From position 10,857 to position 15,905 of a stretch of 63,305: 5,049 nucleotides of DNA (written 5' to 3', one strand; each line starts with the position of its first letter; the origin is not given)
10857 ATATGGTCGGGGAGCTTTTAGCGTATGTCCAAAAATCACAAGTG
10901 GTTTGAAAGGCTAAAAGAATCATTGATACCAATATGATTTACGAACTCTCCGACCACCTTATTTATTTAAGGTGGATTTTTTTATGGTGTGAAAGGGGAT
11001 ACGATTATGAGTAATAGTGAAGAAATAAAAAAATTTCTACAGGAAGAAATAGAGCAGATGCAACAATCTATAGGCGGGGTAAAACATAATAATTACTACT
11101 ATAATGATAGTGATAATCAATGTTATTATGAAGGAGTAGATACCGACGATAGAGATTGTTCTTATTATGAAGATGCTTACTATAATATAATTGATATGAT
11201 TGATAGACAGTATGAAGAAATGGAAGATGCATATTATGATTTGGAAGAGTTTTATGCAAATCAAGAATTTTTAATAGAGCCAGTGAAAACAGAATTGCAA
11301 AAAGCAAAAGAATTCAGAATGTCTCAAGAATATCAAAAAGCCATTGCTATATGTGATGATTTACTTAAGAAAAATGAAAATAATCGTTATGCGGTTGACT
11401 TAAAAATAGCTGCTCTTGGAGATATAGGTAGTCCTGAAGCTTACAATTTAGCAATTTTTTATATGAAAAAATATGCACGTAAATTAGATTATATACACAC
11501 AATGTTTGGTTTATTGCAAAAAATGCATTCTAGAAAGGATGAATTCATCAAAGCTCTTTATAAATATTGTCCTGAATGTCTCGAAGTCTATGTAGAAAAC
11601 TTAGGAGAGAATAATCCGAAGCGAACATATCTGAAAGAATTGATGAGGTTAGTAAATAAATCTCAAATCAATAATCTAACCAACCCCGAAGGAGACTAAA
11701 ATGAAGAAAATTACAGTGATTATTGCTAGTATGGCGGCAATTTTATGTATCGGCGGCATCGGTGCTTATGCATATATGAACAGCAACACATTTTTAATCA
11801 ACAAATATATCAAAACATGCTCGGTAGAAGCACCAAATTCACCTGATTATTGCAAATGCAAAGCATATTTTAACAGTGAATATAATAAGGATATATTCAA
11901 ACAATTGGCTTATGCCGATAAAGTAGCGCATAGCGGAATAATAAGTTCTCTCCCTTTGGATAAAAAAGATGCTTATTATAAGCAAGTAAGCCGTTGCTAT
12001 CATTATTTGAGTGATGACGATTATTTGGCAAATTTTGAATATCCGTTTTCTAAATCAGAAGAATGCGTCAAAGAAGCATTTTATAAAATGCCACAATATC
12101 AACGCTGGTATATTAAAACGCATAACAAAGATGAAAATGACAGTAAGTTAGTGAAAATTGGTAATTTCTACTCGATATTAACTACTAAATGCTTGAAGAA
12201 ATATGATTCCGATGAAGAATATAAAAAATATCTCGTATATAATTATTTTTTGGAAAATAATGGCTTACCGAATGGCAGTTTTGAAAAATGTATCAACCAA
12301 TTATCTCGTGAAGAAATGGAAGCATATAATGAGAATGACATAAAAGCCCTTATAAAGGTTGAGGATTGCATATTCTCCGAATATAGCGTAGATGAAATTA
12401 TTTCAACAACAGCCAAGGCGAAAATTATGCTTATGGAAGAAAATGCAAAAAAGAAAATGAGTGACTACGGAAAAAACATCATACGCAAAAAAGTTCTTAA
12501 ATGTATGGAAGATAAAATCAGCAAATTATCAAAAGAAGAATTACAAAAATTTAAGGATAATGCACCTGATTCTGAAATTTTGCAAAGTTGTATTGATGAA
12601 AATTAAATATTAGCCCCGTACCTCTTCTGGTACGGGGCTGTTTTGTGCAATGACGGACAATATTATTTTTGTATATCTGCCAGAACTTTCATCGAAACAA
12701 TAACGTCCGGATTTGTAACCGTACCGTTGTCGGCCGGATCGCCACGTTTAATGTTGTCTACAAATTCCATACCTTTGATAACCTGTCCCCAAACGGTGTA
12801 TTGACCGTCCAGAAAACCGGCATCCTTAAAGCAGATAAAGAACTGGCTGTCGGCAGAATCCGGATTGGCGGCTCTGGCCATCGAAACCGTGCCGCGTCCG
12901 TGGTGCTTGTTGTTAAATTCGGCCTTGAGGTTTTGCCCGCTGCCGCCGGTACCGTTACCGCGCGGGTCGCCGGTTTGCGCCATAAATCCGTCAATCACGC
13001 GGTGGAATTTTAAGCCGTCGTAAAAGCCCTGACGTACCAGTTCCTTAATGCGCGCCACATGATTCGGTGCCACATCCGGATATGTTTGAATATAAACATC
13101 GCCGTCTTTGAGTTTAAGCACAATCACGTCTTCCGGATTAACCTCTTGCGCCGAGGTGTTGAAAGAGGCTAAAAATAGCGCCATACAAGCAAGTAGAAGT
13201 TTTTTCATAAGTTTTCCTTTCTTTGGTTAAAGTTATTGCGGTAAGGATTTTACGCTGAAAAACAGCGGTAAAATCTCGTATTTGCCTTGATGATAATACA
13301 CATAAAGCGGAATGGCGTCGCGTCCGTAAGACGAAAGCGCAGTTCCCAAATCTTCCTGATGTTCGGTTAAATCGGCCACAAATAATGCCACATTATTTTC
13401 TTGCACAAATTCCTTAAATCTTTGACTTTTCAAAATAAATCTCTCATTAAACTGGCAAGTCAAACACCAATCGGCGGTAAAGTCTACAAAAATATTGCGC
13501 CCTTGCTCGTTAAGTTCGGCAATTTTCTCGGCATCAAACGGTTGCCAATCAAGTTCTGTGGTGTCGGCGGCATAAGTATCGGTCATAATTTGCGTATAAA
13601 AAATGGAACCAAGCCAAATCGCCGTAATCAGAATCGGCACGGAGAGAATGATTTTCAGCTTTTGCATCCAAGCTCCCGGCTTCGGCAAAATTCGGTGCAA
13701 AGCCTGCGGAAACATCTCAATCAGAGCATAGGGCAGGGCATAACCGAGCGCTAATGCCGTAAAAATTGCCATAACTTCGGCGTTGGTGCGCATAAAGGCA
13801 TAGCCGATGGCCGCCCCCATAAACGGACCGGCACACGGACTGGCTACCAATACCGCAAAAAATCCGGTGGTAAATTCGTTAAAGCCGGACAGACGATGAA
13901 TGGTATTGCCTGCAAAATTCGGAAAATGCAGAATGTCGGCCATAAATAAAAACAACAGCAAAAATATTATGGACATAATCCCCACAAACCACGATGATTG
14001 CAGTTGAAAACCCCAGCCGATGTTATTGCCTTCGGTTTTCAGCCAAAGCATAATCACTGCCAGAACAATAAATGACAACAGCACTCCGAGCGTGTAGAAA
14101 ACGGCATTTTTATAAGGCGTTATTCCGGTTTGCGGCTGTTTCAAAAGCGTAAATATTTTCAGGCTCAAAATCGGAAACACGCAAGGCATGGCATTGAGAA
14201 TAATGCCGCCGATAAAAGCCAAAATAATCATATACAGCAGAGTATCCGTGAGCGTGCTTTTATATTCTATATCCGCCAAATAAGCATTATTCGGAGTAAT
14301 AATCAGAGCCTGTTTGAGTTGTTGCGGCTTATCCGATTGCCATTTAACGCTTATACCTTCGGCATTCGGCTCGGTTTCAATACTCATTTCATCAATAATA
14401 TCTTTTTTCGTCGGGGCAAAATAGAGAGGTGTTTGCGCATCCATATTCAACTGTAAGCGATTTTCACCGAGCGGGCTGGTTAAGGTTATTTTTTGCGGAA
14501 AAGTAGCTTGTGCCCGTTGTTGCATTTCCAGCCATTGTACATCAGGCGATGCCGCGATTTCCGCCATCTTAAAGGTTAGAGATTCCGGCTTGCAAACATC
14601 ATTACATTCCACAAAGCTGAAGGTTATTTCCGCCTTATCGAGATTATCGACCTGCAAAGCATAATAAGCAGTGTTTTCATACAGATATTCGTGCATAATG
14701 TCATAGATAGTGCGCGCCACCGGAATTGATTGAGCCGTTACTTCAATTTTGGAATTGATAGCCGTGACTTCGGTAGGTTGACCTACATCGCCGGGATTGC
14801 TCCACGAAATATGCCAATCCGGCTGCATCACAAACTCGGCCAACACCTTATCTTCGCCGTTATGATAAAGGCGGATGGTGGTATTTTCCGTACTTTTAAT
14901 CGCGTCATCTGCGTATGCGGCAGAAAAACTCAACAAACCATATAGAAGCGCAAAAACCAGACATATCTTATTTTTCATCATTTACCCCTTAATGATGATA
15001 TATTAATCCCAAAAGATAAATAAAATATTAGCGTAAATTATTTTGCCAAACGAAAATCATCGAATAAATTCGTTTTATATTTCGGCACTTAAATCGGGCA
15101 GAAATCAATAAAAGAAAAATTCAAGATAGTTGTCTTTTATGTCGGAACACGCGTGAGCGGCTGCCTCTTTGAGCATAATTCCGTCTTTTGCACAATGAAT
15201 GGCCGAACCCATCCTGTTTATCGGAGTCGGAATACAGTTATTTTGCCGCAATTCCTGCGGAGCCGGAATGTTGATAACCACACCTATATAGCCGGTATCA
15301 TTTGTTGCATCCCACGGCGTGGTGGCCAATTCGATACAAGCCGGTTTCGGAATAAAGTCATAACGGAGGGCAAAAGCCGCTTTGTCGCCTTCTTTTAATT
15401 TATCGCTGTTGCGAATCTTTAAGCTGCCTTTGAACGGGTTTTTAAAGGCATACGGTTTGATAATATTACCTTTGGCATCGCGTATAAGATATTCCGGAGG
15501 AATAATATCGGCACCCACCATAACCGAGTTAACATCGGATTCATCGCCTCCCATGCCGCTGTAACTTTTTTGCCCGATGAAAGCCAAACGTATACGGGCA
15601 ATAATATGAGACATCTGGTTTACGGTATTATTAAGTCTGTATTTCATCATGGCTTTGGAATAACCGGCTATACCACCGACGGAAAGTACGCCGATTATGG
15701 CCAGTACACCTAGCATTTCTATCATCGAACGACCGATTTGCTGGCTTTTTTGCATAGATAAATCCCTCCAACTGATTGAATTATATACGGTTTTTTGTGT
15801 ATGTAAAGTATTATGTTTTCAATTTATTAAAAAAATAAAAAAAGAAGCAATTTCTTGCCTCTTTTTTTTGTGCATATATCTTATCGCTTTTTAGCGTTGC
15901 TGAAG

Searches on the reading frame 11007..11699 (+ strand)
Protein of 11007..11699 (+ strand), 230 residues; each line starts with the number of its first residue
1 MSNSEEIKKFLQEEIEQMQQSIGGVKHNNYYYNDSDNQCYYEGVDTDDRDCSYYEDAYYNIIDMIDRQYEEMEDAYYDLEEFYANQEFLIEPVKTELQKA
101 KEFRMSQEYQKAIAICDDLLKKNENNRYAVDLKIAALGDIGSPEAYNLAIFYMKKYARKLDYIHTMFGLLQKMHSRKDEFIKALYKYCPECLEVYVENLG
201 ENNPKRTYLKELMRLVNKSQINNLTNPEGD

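Call 9: search_protein_families(library=pfam, proteins=[window:11007-11699:+], max_evalue=0.01)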
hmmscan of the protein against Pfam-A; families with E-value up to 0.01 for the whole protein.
window:11007-11699:+ (230 aa): 0 families

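Call 10: search_protein_families(library=padloc, proteins=[window:11007-11699:+], max_evalue=0.01)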
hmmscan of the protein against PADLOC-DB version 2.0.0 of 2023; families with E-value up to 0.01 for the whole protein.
window:11007-11699:+ (230 aa): 0 families

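Call 18: find_encoding_contigs(protein=window:11007-11699:+, flank=6000, max_places=10)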
Protein window:11007-11699:+ (230 aa): 4 contigs read that carry it; 2 places shown.
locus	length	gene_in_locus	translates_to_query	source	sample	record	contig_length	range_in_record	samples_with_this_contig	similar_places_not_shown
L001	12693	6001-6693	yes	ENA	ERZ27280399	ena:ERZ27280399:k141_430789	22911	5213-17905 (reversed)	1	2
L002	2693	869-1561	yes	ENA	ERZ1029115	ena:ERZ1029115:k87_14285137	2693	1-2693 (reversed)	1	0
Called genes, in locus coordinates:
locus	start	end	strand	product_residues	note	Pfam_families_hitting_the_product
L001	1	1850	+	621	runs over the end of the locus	PF06480:FtsH_ext, PF06068:TIP49 (weak), PF00004:AAA, PF07728:AAA_5 (weak), PF17862:AAA_lid_3, PF01434:Peptidase_M41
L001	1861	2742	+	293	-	PF00270:DEAD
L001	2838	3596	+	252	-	PF20772:TACO1_YebC_N, PF01709:Transcrip_reg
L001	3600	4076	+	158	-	PF02075:RuvC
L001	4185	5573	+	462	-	PF00209:SNF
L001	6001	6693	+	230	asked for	-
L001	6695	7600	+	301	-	-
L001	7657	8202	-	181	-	PF00160:Pro_isomerase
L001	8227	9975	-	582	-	PF11412:DsbD_N (weak), PF02683:DsbD_TM, PF13899:Thioredoxin_7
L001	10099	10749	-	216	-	-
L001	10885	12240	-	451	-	-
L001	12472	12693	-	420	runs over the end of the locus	PF00675:Peptidase_M16, PF05193:Peptidase_M16_C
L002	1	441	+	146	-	?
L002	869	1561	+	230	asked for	-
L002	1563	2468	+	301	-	-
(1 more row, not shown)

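Call 20: find_homologous_proteins(query=window:11007-11699:+, max_evalue=0.001)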
Query window:11007-11699:+ (230 aa): 8 proteins with E <= 0.001 among 179 candidates.
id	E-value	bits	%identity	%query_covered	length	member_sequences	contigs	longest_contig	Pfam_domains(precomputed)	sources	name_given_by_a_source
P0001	2.6e-146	503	99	100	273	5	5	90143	-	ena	-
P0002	2.9e-117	408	86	93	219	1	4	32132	-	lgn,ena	-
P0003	3.0e-72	261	59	95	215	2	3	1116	-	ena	-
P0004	4.8e-70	254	59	93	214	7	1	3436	-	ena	-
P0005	2.1e-65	239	55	92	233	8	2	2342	-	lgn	-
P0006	7.8e-64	234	52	94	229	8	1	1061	-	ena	-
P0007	6.3e-63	231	55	93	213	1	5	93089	-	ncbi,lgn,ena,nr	ncbi:MAG: hypothetical protein IJ564_06625 [Alphaproteobacteria bacterium]|nr:hypothetical protein [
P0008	1.6e-51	194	45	94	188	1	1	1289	-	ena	-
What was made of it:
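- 10993..11699 (+): SD-like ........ plus p230 (ATG at 11007, 230 aa). First regulated gene, function unknown. Only 8 homologues were found (call 20).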

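Call 26: find_encoding_contigs(protein=P0007, flank=5000, max_places=6)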
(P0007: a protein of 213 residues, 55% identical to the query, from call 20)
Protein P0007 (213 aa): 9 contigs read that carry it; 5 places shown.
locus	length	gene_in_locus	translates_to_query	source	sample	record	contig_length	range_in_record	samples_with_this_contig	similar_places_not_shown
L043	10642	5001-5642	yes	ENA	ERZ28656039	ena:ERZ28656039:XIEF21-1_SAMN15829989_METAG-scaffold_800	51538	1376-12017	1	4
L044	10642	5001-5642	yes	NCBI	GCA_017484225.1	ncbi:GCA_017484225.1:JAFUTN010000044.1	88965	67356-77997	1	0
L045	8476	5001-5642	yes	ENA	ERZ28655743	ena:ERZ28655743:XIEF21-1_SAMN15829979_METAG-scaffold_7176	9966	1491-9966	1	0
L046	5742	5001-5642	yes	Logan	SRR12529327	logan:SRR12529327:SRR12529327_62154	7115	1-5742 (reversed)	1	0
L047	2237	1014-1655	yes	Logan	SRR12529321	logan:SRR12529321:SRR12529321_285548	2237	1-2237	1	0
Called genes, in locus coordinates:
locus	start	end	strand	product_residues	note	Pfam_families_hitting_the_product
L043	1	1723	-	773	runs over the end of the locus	PF00580:UvrD-helicase, PF13245:AAA_19, PF13604:AAA_30 (faint), PF01443:Viral_helicase1 (faint), PF13087:AAA_12 (faint), PF13361:UvrD_C, PF13538:UvrD_C_2 (faint)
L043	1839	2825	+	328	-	PF00493:MCM (weak), PF20030:bpMoxR, PF07726:AAA_3, PF07728:AAA_5, PF17863:AAA_lid_2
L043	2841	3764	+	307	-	PF01882:DUF58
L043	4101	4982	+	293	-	PF01612:DNA_pol_A_exo1 (faint), PF00929:RNase_T, PF13482:RNase_H_2 (faint), PF13280:WYL (faint)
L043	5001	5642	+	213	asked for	-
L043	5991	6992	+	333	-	-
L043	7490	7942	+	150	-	-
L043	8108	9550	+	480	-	PF25160:LdpA_Fe-S-bd (weak), PF00037:Fer4 (weak), PF12837:Fer4_6 (weak), PF25160:LdpA_Fe-S-bd, PF12838:Fer4_7, PF13187:Fer4_9 (weak), PF00037:Fer4, PF02906:Fe_hyd_lg_C, +5 more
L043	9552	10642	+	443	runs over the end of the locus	PF01225:Mur_ligase (faint), PF08245:Mur_ligase_M, PF02875:Mur_ligase_C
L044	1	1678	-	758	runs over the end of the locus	PF00580:UvrD-helicase, PF13245:AAA_19, PF13604:AAA_30 (faint), PF01443:Viral_helicase1 (faint), PF13087:AAA_12 (faint), PF13361:UvrD_C, PF13538:UvrD_C_2 (faint)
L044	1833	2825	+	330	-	PF00493:MCM (weak), PF20030:bpMoxR, PF07726:AAA_3, PF07728:AAA_5, PF17863:AAA_lid_2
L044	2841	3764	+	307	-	PF01882:DUF58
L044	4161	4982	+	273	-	PF01612:DNA_pol_A_exo1 (faint), PF00929:RNase_T, PF13482:RNase_H_2 (faint), PF13280:WYL (faint)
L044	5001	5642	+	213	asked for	-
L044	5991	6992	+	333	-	-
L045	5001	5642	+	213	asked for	-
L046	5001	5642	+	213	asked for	-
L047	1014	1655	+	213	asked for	-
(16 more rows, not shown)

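Call 27: find_encoding_contigs(protein=P0002, flank=5000, max_places=6)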
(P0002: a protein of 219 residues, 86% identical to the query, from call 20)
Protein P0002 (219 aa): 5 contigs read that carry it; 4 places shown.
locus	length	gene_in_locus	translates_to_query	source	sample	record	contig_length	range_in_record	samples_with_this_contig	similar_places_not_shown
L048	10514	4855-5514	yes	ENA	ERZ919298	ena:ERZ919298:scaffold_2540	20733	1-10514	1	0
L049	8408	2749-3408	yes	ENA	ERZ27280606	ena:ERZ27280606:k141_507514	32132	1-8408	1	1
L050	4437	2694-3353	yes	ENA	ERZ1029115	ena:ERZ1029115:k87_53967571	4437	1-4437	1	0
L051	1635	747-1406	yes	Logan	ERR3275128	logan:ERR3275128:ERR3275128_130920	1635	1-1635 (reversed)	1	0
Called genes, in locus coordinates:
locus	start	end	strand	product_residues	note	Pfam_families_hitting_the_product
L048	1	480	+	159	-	?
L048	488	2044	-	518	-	PF01266:DAO (faint), PF01593:Amino_oxidase, PF03486:HI0933_like (faint), PF07992:Pyr_redox_2 (faint), PF12831:FAD_oxidored (faint), PF13450:NAD_binding_8, PF13454:NAD_binding_9 (faint)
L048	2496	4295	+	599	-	PF02384:N6_Mtase, PF13847:Methyltransf_31, PF01420:Methylase_S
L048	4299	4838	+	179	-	-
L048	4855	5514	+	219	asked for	-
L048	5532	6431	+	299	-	-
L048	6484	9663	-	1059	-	PF07661:MORN_2 (faint), PF13606:Ank_3 (faint), PF13857:Ank_5 (faint), PF12796:Ank_2, PF00023:Ank, PF13637:Ank_4, PF23745:ANK_LRRK2 (faint), PF12796:Ank_2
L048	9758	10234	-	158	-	PF00293:NUDIX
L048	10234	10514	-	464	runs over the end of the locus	PF22694:CtpB_N-like, PF00595:PDZ, PF13180:PDZ_2, PF17820:PDZ_6, PF03572:Peptidase_S41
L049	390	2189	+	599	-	PF02384:N6_Mtase, PF13847:Methyltransf_31, PF01420:Methylase_S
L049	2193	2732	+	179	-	-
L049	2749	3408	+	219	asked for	-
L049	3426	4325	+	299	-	-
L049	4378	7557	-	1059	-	PF07661:MORN_2 (faint), PF13606:Ank_3 (faint), PF13857:Ank_5 (faint), PF12796:Ank_2, PF00023:Ank, PF13637:Ank_4, PF23745:ANK_LRRK2 (faint), PF12796:Ank_2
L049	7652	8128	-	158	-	PF00293:NUDIX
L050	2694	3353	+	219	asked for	-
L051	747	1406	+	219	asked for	-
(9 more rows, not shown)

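Call 73: search_protein_families(library=ncbifam, proteins=[window:11007-11699:+], max_evalue=0.01)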
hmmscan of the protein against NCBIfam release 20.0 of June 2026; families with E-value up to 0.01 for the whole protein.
window:11007-11699:+ (230 aa): 0 families

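Call 80: search_solved_structures(query=window:11007-11699:+, max_evalue=1)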
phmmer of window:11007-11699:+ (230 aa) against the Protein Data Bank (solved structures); distinct sequences matched with E-value up to 1: 4.
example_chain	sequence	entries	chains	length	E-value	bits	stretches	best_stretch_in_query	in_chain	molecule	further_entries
4wgg_A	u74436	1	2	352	0.033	17.5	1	125-201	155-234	Double Bond Reductase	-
4mkr_A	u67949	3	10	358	0.034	17.4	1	125-201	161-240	Zingiber officinale double bond reductase | Double Bond Reductase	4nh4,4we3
4hfj_A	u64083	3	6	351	0.85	12.9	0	157-201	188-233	Allyl alcohol dehydrogenase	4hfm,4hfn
8qr1_F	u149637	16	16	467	0.94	12.7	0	67-135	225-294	DNA methyltransferase 1-associated protein 1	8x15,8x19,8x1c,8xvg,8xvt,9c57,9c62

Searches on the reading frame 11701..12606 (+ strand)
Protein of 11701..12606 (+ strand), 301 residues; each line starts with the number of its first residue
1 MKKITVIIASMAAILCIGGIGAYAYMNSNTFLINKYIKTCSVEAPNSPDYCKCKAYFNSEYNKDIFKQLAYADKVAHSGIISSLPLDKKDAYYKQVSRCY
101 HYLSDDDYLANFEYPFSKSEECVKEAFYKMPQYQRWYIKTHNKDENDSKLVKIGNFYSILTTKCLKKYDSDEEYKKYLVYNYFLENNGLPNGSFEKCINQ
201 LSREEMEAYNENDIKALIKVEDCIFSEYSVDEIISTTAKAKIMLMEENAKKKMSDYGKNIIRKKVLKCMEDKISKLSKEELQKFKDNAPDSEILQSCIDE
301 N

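Call 9: search_protein_families(library=pfam, proteins=[window:11701-12606:+], max_evalue=0.01)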
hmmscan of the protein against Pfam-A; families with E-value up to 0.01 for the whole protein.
window:11701-12606:+ (301 aa): 0 families

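Call 10: search_protein_families(library=padloc, proteins=[window:11701-12606:+], max_evalue=0.01)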
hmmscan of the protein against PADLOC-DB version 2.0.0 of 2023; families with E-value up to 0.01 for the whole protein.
window:11701-12606:+ (301 aa): 0 families

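Call 73: search_protein_families(library=ncbifam, proteins=[window:11701-12606:+], max_evalue=0.01)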
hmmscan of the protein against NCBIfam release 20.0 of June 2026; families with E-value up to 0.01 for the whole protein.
window:11701-12606:+ (301 aa): 0 families

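Call 79: search_solved_structures(query=window:11701-12606:+, max_evalue=1)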
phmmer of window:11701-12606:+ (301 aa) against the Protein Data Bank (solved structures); distinct sequences matched with E-value up to 1: 0.

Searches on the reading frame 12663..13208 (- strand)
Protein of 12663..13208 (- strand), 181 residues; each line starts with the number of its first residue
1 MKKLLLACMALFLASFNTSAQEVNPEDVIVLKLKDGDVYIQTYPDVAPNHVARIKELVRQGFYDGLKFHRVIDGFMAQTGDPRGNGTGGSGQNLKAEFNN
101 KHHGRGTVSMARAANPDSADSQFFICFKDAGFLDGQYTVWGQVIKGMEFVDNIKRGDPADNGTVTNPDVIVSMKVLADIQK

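Call 9: search_protein_families(library=pfam, proteins=[window:12663-13208:-], max_evalue=0.01)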
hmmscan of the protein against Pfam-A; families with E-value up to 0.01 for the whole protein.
window:12663-13208:- (181 aa): 1 family
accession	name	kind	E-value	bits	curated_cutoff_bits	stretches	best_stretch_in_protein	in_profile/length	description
PF00160.26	Pro_isomerase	-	2.2e-44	151.9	21.7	1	31-175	4-159/159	Cyclophilin type peptidyl-prolyl cis-trans isomerase/CLD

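Call 10: search_protein_families(library=padloc, proteins=[window:12663-13208:-], max_evalue=0.01)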
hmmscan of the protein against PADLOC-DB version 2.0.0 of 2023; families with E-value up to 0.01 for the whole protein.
window:12663-13208:- (181 aa): 0 families

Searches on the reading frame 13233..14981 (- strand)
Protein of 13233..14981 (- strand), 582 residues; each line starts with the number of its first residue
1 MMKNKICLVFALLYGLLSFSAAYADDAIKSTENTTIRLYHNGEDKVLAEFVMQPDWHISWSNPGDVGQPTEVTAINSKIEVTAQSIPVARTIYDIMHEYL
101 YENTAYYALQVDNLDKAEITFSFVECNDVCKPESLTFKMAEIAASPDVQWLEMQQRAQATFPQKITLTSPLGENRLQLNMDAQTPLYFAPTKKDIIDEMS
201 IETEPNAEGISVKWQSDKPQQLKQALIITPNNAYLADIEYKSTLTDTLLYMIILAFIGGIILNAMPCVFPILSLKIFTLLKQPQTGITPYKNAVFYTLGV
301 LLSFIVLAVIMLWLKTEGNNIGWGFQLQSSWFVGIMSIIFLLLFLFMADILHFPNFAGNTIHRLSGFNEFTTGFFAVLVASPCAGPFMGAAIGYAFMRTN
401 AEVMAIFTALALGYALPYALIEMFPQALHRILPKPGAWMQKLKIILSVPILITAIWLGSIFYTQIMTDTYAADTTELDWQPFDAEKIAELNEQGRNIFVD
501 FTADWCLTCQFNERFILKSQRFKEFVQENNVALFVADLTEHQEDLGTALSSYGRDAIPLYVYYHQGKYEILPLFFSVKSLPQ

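Call 9: search_protein_families(library=pfam, proteins=[window:13233-14981:-], max_evalue=0.01)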
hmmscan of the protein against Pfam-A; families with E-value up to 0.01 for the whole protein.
window:13233-14981:- (582 aa): 3 families
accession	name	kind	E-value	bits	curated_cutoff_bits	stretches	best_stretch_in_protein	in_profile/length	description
PF02683.22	DsbD_TM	-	1.8e-14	54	27.1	1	250-457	2-214/219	Cytochrome C biogenesis protein transmembrane domain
PF13899.12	Thioredoxin_7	-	2.9e-13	50.2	27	1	479-563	2-81/83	Thioredoxin-like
PF11412.14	DsbD_N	-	6.6e-06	26.6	25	1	28-134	5-111/119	Thiol:disulfide interchange protein DsbD, N-terminal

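Call 10: search_protein_families(library=padloc, proteins=[window:13233-14981:-], max_evalue=0.01)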
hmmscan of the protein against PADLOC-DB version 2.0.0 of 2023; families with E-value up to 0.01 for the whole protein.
window:13233-14981:- (582 aa): 0 families

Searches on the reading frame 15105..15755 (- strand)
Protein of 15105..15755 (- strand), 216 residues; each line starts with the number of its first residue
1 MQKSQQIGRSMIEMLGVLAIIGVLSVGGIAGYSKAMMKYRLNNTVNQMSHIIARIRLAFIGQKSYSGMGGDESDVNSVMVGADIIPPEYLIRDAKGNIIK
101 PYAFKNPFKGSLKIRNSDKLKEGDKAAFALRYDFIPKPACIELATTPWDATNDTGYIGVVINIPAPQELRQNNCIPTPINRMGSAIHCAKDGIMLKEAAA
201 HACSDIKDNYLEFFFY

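Call 9: search_protein_families(library=pfam, proteins=[window:15105-15755:-], max_evalue=0.01)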
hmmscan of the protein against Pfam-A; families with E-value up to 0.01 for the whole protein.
window:15105-15755:- (216 aa): 2 families
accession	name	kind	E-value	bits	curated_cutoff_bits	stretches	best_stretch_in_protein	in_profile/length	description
PF08805.16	PilS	-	4.7e-05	23.9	22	1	42-146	5-93/138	PilS N terminal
PF05307.16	Bundlin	-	0.0003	21.5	22.3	1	39-145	7-99/151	Bundlin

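Call 10: search_protein_families(library=padloc, proteins=[window:15105-15755:-], max_evalue=0.01)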
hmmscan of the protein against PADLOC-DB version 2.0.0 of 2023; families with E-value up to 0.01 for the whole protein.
window:15105-15755:- (216 aa): 0 families
